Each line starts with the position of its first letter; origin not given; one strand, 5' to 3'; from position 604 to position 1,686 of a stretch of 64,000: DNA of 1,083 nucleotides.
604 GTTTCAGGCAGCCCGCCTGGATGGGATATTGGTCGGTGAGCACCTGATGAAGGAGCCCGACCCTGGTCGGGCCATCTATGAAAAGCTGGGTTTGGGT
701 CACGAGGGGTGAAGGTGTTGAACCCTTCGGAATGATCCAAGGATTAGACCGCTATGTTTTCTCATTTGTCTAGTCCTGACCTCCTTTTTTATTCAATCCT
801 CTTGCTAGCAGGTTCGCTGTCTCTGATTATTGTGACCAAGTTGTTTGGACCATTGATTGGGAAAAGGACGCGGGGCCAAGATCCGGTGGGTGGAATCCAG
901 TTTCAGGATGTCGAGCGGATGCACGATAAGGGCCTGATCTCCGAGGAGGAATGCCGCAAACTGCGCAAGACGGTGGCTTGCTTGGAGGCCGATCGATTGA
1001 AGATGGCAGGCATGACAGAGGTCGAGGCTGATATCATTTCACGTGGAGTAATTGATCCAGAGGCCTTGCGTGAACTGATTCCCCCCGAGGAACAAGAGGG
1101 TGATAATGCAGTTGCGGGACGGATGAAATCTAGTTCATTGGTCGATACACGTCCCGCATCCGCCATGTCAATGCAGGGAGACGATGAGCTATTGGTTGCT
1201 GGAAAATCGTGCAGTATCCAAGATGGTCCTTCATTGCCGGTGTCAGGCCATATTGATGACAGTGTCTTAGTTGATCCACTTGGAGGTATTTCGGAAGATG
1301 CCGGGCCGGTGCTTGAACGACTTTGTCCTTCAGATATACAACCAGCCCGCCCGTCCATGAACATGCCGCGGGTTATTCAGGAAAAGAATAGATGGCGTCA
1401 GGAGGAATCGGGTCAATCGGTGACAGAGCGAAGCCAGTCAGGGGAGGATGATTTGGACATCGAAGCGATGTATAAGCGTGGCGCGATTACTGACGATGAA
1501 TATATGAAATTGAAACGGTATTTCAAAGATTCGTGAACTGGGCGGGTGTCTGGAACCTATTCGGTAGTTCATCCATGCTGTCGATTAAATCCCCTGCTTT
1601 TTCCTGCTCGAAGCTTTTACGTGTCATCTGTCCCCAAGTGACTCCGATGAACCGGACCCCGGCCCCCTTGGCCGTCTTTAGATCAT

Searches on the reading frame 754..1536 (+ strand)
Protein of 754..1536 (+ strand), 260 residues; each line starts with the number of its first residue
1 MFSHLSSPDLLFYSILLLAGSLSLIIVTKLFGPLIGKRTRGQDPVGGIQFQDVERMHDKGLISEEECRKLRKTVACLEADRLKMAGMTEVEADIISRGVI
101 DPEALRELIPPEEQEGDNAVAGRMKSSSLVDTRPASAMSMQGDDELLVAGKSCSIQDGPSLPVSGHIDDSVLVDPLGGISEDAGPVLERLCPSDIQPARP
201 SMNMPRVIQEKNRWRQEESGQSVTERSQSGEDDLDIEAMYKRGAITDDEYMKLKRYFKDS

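Call 55: search_protein_families(library=pfam, proteins=[window:754-1536:+], max_evalue=0.001)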
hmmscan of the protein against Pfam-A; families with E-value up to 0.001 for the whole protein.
window:754-1536:+ (260 aa): 2 families
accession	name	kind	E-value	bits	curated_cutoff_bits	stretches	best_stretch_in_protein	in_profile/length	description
PF09851.14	SHOCT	-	1.4e-06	28.2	27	0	238-255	8-25/28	Short C-terminal domain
PF20612.3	SHOCT_2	-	0.00066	20.2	24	0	237-258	20-41/53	SHOCT domain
